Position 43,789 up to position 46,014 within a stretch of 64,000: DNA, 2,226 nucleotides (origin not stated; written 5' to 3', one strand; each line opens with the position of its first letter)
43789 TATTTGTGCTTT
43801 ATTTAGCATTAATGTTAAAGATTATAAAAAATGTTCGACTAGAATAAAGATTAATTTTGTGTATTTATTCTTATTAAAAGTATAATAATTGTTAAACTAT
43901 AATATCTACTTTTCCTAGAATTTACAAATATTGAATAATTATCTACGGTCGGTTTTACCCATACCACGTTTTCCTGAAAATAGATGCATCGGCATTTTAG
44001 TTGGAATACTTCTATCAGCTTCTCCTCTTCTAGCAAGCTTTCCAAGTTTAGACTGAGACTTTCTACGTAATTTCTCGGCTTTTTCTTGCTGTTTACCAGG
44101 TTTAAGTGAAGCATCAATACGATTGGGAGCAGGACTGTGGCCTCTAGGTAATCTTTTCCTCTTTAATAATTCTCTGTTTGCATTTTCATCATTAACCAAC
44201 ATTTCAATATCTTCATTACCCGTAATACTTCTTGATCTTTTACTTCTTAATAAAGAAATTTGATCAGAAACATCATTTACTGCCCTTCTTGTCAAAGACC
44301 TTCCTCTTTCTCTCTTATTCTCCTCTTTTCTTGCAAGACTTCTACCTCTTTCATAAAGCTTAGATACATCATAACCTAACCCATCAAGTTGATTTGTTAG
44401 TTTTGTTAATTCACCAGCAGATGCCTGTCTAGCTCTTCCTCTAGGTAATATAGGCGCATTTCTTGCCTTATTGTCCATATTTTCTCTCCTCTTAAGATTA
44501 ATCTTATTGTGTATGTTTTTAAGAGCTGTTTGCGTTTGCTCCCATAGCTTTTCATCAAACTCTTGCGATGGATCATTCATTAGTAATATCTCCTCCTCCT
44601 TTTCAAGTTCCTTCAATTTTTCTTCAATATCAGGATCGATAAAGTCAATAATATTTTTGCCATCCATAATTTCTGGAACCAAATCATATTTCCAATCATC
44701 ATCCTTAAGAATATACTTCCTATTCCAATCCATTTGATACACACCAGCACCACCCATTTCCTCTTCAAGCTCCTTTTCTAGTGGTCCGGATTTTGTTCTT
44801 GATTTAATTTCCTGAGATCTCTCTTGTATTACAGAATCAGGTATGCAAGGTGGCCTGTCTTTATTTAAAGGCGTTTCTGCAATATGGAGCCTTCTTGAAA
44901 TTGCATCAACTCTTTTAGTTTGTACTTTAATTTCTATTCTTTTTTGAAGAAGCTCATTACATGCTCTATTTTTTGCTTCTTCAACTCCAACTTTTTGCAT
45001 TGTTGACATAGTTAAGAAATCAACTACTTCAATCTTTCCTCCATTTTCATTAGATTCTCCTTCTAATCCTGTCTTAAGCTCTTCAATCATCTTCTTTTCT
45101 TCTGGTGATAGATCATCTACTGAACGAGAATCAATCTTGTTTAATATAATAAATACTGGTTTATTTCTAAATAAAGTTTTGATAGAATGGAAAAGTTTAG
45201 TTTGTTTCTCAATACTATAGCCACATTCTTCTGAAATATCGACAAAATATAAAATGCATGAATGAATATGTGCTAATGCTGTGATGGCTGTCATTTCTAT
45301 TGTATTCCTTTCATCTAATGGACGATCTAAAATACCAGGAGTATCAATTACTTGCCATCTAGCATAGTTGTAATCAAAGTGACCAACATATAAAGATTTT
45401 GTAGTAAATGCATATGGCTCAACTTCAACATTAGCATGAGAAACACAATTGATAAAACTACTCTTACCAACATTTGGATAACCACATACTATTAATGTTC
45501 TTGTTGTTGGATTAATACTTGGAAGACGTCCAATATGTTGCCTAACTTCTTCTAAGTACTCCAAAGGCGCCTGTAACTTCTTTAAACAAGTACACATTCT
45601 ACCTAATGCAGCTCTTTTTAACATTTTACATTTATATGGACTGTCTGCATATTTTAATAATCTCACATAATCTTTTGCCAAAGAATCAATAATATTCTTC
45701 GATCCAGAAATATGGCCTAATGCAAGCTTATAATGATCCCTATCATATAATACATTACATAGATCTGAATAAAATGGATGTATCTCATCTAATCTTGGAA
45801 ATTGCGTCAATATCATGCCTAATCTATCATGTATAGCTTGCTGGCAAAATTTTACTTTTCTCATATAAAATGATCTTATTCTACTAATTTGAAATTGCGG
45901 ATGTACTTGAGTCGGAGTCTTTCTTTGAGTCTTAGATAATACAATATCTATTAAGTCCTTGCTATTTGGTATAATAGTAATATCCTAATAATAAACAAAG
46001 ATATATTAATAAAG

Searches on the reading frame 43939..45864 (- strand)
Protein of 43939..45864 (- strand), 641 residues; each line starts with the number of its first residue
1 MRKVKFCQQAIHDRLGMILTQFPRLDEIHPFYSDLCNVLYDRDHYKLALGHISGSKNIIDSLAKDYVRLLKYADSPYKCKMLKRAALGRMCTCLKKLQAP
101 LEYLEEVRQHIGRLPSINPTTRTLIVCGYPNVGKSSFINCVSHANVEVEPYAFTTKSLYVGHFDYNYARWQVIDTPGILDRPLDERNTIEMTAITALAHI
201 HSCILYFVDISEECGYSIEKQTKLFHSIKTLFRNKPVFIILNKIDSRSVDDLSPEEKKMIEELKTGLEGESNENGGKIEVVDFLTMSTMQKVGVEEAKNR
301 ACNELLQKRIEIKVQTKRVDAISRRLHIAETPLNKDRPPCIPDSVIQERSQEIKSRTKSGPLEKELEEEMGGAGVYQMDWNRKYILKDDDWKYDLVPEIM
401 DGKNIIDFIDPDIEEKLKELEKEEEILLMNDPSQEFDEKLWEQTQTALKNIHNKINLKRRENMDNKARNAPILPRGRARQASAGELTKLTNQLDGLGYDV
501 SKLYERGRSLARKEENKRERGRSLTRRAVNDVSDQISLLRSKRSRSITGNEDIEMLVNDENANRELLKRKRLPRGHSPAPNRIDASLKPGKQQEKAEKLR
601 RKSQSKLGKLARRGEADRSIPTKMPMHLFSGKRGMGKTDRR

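Call 4: search_protein_families(library=pfam, proteins=[window:43939-45864:-])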
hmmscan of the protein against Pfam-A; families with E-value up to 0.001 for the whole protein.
window:43939-45864:- (641 aa): 7 families
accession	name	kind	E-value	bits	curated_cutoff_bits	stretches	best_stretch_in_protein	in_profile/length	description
PF17835.6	NOG1_N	-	1.1e-32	113.8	22.9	1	1-117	43-159/160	NOG1 N-terminal helical domain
PF06858.20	NOG1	-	1.9e-27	95.3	27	1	188-245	1-58/58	Nucleolar GTP-binding protein 1 (NOG1)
PF08155.16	NOGCT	-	1.2e-25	89.7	27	1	362-413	3-54/54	NOGCT (NUC087) domain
PF01926.29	MMR_HSR1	-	1.6e-19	70.6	21.9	1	125-243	3-113/113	50S ribosome-binding GTPase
PF02421.24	FeoB_N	-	5.8e-10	39.3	27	1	123-265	2-136/156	Ferrous iron transport protein B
PF00009.33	GTP_EFTU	-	0.00038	20.5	26.5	0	160-296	61-177/188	Elongation factor Tu GTP binding domain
PF00350.29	Dynamin_N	-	0.00073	20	27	0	125-149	2-26/168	Dynamin family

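Call 6: list_cluster_members(proteins=[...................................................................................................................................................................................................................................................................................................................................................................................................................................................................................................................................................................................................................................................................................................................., window:43942-45864:-])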
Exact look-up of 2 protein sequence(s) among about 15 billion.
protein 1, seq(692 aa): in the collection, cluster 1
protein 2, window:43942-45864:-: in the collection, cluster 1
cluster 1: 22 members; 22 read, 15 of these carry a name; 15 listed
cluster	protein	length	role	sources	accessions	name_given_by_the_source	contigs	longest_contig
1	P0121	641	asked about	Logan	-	-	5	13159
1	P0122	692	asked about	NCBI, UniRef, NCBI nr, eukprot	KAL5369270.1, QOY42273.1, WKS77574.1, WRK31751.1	GNog1p, GTPase [Cryptosporidium parvum] | Nucleolar GTP-binding protein 1 n=2 Tax=Cryptosporidium parvum TaxID=5807 ... | Nucleolar GTP-binding protein 1 [Cryptosporidium parvum]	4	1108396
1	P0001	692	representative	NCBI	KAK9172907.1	Nucleolar GTP-binding protein 1 [Cryptosporidium meleagridis]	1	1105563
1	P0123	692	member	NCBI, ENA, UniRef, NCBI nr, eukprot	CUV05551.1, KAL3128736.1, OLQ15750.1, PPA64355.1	unnamed protein product [Cryptosporidium hominis] | Nucleolar GTP-binding protein 1 n=3 Tax=Cryptosporidium TaxID=5806 RepID=A0A0S4TGI8_CRYHO | Nucleolar GTP-binding protein 1 [Cryptosporidium hominis]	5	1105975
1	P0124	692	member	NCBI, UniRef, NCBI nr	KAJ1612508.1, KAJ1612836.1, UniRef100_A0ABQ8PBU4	Low complexity protein [Cryptosporidium canis] | Nucleolar GTP-binding protein 1 n=1 Tax=Cryptosporidium canis TaxID=195482 ...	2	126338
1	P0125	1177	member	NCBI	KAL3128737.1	myosin [Cryptosporidium hominis]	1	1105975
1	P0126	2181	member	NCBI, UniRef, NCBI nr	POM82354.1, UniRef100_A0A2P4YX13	Myosin head (motor domain) family protein [Cryptosporidium meleagridis] | Myosin head (Motor domain) family protein n=1 Tax=Cryptosporidium meleagridis TaxID=93969 ...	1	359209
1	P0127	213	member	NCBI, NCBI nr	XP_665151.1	hypothetical protein [Cryptosporidium hominis TU502]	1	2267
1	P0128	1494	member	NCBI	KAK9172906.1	Myosin motor domain containing protein [Cryptosporidium meleagridis]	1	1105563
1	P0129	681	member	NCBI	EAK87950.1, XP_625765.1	GNog1p. GTpase, partial [Cryptosporidium parvum Iowa II]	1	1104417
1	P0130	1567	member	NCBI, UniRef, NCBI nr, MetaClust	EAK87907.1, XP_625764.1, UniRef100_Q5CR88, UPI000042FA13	myosin [Cryptosporidium parvum Iowa II] | Myosin n=1 Tax=Cryptosporidium parvum (strain Iowa II) TaxID=353152 RepID=Q5CR88_CRYPI | status=active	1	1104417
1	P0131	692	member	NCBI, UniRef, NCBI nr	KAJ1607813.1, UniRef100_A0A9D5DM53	Low complexity protein [Cryptosporidium canis] | Nucleolar GTP-binding protein 1 n=1 Tax=Cryptosporidium canis TaxID=195482 ...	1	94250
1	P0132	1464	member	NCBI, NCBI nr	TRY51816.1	Myosin motor domain containing protein [Cryptosporidium tyzzeri]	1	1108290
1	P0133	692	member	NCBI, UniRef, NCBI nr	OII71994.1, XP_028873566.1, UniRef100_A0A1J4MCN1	GTPase [Cryptosporidium ubiquitum] | Nucleolar GTP-binding protein 1 n=1 Tax=Cryptosporidium ubiquitum TaxID=857276 ...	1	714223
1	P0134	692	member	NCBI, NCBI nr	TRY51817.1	Nucleolar GTP-binding protein 1 [Cryptosporidium tyzzeri]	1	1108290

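Call 9: find_encoding_contigs(protein=P0122, flank=3000, max_places=4)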
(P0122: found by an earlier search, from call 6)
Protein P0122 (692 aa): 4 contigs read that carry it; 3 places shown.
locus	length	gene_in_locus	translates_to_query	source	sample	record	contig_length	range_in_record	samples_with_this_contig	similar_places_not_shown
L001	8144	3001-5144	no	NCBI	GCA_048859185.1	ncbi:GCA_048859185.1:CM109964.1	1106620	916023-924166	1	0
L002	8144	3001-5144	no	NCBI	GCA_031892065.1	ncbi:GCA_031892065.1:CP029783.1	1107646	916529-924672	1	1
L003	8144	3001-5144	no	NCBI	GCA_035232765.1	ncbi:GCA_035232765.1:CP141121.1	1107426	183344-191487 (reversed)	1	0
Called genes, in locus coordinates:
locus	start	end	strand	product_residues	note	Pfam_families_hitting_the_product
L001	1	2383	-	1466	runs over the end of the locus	-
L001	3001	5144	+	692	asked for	PF17835:NOG1_N, PF02421:FeoB_N, PF01926:MMR_HSR1, PF06858:NOG1, PF08155:NOGCT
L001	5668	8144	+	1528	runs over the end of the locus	PF00063:Myosin_head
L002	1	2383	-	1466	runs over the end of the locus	-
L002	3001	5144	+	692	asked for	PF17835:NOG1_N, PF02421:FeoB_N, PF01926:MMR_HSR1, PF06858:NOG1, PF08155:NOGCT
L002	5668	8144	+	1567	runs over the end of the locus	PF00063:Myosin_head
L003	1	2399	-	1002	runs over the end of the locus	-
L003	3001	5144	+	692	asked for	PF17835:NOG1_N, PF02421:FeoB_N, PF01926:MMR_HSR1, PF06858:NOG1, PF08155:NOGCT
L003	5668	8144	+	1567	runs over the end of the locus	PF00063:Myosin_head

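Call 14: find_encoding_contigs(protein=P0133, flank=1500, max_places=1)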
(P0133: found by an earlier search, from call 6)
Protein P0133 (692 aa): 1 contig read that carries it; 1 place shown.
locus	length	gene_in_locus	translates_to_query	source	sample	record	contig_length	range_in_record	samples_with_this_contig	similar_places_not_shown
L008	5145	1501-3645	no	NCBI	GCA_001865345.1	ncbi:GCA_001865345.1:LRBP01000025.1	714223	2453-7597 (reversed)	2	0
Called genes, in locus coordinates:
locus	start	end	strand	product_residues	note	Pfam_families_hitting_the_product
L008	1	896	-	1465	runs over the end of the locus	-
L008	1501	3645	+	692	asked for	PF17835:NOG1_N, PF02421:FeoB_N, PF01926:MMR_HSR1, PF06858:NOG1, PF08155:NOGCT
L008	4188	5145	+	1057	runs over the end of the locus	PF00063:Myosin_head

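Call 15: find_encoding_contigs(protein=P0124, flank=1500, max_places=1)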
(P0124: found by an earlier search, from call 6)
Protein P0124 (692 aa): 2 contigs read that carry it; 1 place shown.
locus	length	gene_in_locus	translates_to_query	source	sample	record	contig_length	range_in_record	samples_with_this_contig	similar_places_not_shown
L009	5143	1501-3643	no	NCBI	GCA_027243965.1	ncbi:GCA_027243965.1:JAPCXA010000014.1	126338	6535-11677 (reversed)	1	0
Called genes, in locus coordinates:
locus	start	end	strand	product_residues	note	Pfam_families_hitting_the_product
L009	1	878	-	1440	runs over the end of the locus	-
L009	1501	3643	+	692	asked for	PF17835:NOG1_N, PF02421:FeoB_N, PF01926:MMR_HSR1, PF06858:NOG1, PF08155:NOGCT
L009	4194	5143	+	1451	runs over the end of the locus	PF00063:Myosin_head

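Call 19: find_encoding_contigs(protein=P0121, flank=3000, max_places=6)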
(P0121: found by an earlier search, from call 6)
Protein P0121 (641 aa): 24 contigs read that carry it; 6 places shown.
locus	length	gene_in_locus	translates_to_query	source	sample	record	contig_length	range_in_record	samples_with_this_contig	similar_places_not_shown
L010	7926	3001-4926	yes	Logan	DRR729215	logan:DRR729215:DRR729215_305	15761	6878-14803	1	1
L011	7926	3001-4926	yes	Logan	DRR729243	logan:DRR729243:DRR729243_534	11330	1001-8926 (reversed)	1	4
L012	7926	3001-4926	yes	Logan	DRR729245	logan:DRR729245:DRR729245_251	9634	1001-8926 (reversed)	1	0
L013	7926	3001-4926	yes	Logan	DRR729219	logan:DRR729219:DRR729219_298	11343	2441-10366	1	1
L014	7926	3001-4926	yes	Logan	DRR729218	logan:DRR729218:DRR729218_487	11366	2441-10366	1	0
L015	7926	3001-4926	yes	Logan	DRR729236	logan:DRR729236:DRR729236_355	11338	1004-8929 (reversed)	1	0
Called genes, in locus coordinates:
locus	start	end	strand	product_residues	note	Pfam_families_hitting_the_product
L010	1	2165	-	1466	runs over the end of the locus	-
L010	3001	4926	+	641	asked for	PF17835:NOG1_N, PF01926:MMR_HSR1, PF02421:FeoB_N, PF06858:NOG1, PF08155:NOGCT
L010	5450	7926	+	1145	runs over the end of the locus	?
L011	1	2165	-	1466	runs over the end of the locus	-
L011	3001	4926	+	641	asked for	PF17835:NOG1_N, PF01926:MMR_HSR1, PF02421:FeoB_N, PF06858:NOG1, PF08155:NOGCT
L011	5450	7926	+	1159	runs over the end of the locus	?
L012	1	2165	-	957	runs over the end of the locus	?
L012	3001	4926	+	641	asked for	PF17835:NOG1_N, PF01926:MMR_HSR1, PF02421:FeoB_N, PF06858:NOG1, PF08155:NOGCT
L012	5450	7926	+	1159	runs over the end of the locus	?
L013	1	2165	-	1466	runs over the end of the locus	-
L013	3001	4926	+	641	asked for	PF17835:NOG1_N, PF01926:MMR_HSR1, PF02421:FeoB_N, PF06858:NOG1, PF08155:NOGCT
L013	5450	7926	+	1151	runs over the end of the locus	?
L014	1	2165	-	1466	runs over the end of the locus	-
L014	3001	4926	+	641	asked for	PF17835:NOG1_N, PF01926:MMR_HSR1, PF02421:FeoB_N, PF06858:NOG1, PF08155:NOGCT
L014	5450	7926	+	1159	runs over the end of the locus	?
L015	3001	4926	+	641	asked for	PF17835:NOG1_N, PF01926:MMR_HSR1, PF02421:FeoB_N, PF06858:NOG1, PF08155:NOGCT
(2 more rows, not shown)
